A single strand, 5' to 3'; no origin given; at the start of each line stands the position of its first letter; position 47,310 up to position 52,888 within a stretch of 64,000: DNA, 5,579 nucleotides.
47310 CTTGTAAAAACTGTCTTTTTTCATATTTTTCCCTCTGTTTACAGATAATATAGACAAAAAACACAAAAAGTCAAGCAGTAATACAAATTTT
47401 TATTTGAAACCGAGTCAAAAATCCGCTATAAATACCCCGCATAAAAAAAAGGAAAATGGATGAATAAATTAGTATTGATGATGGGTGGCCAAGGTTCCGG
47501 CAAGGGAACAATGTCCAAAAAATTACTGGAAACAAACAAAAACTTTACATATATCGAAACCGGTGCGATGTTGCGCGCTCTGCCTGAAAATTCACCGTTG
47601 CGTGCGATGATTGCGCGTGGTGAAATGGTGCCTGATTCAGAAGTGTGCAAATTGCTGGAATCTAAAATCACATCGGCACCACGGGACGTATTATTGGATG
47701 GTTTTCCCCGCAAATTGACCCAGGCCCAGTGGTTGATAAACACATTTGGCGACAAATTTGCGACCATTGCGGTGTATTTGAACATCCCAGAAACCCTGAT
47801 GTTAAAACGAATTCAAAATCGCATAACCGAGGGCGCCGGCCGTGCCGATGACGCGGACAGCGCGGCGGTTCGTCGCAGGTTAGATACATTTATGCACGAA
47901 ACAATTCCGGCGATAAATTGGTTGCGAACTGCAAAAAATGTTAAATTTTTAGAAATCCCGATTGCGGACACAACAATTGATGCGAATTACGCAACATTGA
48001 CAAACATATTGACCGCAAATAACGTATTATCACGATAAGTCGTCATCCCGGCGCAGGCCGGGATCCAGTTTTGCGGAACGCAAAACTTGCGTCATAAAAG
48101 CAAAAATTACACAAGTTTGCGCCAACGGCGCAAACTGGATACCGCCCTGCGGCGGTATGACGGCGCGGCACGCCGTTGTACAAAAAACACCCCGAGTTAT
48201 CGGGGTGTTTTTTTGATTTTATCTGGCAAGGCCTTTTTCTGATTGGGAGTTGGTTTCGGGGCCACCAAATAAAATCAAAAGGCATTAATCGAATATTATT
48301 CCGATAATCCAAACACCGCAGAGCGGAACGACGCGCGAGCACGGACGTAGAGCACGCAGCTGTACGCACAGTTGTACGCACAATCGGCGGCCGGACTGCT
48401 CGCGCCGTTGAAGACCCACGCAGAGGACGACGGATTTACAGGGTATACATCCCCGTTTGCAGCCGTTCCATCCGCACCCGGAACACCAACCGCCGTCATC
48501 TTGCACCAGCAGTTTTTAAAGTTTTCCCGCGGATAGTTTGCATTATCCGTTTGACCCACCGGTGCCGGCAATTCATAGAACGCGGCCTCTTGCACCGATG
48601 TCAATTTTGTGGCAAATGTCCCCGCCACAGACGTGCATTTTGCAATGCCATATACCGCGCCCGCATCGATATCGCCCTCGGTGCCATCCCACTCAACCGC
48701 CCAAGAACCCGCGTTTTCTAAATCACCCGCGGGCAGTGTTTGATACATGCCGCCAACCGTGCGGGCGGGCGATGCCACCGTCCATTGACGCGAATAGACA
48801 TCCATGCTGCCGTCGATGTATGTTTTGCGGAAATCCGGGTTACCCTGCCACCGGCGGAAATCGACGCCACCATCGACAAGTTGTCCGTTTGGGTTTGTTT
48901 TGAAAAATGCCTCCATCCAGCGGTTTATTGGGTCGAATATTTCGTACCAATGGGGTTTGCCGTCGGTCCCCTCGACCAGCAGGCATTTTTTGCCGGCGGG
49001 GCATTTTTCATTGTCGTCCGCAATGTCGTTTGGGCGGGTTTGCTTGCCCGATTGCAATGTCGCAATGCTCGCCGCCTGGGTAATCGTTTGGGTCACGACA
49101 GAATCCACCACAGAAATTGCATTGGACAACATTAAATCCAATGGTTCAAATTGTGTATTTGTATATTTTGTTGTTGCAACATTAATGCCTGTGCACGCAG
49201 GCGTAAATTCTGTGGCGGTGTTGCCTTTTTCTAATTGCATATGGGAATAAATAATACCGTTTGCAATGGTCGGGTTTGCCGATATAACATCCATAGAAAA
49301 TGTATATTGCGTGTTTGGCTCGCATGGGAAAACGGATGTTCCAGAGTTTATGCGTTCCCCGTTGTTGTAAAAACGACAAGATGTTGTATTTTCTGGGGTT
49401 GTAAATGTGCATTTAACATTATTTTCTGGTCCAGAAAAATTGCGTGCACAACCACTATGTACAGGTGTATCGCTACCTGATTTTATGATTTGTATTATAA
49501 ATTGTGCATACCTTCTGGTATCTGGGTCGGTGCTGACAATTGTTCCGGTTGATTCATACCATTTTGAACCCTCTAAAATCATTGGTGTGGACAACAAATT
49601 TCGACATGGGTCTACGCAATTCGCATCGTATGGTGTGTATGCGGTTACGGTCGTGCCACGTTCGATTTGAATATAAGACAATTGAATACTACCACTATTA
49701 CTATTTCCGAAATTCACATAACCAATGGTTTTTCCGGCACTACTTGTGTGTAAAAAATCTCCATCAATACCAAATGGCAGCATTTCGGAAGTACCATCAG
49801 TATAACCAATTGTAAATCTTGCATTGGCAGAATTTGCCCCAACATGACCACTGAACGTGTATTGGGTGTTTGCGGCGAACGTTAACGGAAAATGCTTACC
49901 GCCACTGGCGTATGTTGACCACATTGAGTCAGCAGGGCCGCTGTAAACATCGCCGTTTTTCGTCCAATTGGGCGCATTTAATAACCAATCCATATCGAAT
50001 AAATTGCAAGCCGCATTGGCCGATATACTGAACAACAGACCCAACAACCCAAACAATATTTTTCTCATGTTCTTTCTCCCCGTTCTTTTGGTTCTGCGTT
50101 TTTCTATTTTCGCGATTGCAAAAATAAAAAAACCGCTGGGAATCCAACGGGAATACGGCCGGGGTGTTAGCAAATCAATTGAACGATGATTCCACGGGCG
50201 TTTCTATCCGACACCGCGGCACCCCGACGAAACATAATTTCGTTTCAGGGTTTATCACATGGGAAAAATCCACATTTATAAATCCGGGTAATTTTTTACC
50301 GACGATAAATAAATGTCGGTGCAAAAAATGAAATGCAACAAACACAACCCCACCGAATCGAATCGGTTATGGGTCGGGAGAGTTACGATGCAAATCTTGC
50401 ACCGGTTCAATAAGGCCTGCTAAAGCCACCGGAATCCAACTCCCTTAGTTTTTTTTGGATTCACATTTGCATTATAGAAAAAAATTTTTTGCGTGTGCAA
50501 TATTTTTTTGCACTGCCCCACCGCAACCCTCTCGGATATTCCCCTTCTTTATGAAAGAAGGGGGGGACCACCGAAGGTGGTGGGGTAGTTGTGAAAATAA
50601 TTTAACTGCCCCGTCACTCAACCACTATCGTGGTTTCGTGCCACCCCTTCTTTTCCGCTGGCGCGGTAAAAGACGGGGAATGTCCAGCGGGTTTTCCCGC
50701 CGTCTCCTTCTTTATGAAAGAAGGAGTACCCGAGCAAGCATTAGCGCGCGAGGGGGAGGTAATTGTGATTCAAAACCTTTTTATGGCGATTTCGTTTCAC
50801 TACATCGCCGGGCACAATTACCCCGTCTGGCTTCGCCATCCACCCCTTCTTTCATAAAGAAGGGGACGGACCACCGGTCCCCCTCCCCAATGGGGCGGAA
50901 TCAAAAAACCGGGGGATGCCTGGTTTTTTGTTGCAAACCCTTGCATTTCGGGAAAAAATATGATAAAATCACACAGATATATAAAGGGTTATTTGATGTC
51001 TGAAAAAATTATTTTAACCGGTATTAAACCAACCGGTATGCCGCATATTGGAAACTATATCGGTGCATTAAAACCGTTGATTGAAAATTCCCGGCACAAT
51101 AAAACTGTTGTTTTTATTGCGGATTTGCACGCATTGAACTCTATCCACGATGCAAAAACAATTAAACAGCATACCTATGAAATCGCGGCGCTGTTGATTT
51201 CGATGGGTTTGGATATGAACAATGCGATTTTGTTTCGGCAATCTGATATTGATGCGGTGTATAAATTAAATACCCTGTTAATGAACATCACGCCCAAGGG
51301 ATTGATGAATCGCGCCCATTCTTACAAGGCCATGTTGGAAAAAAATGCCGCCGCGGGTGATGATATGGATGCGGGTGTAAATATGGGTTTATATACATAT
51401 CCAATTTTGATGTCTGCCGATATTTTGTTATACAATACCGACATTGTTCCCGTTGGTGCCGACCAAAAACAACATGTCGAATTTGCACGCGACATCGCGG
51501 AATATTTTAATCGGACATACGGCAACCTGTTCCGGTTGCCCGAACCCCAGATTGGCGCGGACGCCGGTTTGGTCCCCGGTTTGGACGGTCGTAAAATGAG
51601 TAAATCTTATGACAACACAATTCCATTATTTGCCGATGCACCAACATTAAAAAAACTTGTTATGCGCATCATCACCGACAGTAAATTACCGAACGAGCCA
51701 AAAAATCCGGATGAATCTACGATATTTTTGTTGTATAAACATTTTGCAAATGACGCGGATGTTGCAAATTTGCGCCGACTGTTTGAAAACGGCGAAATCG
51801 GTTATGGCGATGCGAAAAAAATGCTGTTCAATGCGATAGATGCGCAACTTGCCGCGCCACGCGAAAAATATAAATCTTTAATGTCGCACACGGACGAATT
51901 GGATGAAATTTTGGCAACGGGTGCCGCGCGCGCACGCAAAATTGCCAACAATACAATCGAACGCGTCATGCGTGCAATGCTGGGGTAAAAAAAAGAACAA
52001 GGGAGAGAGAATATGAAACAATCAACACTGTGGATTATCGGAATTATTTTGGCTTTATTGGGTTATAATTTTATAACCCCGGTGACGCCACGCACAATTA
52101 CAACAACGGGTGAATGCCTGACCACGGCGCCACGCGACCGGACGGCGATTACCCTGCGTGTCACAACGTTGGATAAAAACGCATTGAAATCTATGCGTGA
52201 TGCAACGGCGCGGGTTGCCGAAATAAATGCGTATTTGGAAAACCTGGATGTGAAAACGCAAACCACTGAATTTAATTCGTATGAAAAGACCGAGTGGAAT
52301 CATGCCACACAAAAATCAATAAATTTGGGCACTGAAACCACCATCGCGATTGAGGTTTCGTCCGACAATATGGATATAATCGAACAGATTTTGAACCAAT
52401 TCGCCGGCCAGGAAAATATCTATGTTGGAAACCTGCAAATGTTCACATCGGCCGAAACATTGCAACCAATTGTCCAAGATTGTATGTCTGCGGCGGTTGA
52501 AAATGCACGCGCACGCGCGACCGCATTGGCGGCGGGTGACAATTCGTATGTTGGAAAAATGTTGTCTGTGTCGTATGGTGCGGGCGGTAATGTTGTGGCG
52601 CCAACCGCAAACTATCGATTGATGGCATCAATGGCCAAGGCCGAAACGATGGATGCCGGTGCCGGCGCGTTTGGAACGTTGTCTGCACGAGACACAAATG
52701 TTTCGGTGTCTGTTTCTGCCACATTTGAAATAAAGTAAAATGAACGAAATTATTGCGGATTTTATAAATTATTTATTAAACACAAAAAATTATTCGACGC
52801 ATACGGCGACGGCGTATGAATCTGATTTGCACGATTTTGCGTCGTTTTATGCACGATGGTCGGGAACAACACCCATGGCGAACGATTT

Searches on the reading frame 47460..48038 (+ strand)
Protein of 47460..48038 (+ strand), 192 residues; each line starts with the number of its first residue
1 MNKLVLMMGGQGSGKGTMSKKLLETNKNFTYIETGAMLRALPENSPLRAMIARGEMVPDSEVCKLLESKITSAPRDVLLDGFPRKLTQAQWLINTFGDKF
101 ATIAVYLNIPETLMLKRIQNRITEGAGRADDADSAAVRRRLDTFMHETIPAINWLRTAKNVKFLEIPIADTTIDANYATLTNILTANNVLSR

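Call 86: search_protein_families(library=ncbifam, proteins=[window:47460-48038:+], max_evalue=0.00001)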
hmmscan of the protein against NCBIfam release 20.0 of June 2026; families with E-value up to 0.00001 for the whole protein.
window:47460-48038:+ (192 aa): 21 families
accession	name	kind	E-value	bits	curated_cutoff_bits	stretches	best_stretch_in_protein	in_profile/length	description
TIGR01351.1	adk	subfamily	5.1e-26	91.6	168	1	5-124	2-130/212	adenylate kinase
NF001381.0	PRK00279.1-3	equivalog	5.2e-26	91.6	187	1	5-163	3-167/188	adenylate kinase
TIGR01359.1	UMP_CMP_kin_fam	subfamily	8.1e-25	87.8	207.6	1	5-184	2-184/185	UMP-CMP kinase family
TIGR01360.1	aden_kin_iso1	equivalog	1.1e-22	80.6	284.1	1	3-164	4-168/188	adenylate kinase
NF011100.0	PRK14527.1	equivalog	1.5e-22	80.1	154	1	2-162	6-171/191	adenylate kinase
NF002700.0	PRK02496.1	equivalog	3e-22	79.2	262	1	5-164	4-165/184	adenylate kinase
NF011105.0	PRK14532.1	equivalog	5.9e-20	71.6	162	1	5-159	3-163/189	adenylate kinase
NF011101.0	PRK14528.1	equivalog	9.2e-20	71.1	195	1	3-162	2-167/187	adenylate kinase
NF001380.0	PRK00279.1-2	equivalog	9.6e-19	67.6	251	1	5-123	3-129/216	adenylate kinase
NF011104.0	PRK14531.1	equivalog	4.2e-18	65.7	160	1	1-161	1-162/183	adenylate kinase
NF001385.0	PRK00279.2-3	equivalog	6.2e-18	65.2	315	1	4-122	6-131/213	adenylate kinase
NF011103.0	PRK14530.1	equivalog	2.9e-15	56.4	294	1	2-122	3-128/215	adenylate kinase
NF011099.0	PRK14526.1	equivalog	4.1e-15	56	223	1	6-121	4-122/211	adenylate kinase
NF010381.0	PRK13808.1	equivalog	5.8e-15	55.5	426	1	6-155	4-165/335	adenylate kinase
NF001379.0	PRK00279.1-1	equivalog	1.1e-14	54.3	268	1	5-128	3-131/216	adenylate kinase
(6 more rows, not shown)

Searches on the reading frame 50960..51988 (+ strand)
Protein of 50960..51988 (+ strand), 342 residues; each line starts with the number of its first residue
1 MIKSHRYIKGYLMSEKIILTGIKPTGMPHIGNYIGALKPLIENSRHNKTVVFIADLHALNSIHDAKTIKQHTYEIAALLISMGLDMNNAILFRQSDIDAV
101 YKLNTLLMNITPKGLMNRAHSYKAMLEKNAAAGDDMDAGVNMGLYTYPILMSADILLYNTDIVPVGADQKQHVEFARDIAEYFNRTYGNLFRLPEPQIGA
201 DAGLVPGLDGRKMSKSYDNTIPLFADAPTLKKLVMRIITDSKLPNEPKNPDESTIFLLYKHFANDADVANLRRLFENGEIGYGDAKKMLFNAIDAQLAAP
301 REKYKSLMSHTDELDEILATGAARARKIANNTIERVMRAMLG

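Call 86: search_protein_families(library=ncbifam, proteins=[window:50960-51988:+], max_evalue=0.00001)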
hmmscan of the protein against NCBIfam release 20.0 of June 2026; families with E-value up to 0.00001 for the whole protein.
window:50960-51988:+ (342 aa): 11 families
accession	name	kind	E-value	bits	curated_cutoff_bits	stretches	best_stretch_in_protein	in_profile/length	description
NF009207.0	PRK12556.1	equivalog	9.8e-137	455.2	479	1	13-339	1-328/332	tryptophan--tRNA ligase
NF008923.0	PRK12284.1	equivalog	4.3e-121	404.7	597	1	17-339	4-328/431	tryptophan--tRNA ligase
TIGR00233.1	trpS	equivalog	2.7e-83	280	176.75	1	15-340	2-326/328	tryptophan--tRNA ligase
NF008922.0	PRK12283.1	equivalog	2e-59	201.5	572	2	14-189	2-173/400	tryptophan--tRNA ligase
NF008925.0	PRK12285.1-2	equivalog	3e-22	79.1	451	1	17-313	64-359/365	tryptophan--tRNA ligase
NF006330.0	PRK08560.1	equivalog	2.3e-17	63.1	220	1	18-222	35-233/342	tyrosine--tRNA ligase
NF008927.0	PRK12285.1-4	equivalog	4.7e-15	55.5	478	1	16-322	74-374/385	tryptophan--tRNA ligase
NF008926.0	PRK12285.1-3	equivalog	4.7e-15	55.4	320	1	18-183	68-228/429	tryptophan--tRNA ligase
NF008928.0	PRK12285.1-5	equivalog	7.3e-11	41.3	891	1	17-182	94-251/530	tryptophan--tRNA ligase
NF008924.0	PRK12285.1-1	equivalog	9.6e-07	28.4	644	1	18-307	76-358/381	tryptophan--tRNA ligase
TIGR00234.1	tyrS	equivalog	6.4e-06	25.5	113.8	0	18-221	38-240/406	tyrosine--tRNA ligase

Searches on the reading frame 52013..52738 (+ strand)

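Call 86: search_protein_families(library=ncbifam, proteins=[window:52013-52738:+], max_evalue=0.00001)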
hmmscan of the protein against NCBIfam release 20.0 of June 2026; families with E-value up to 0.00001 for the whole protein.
window:52013-52738:+ (241 aa): 1 family
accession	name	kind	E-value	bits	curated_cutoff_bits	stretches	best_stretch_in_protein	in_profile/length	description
NF008299.0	PRK11087.1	equivalog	1.9e-10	40.5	249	1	28-239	31-235/238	oxidative stress defense protein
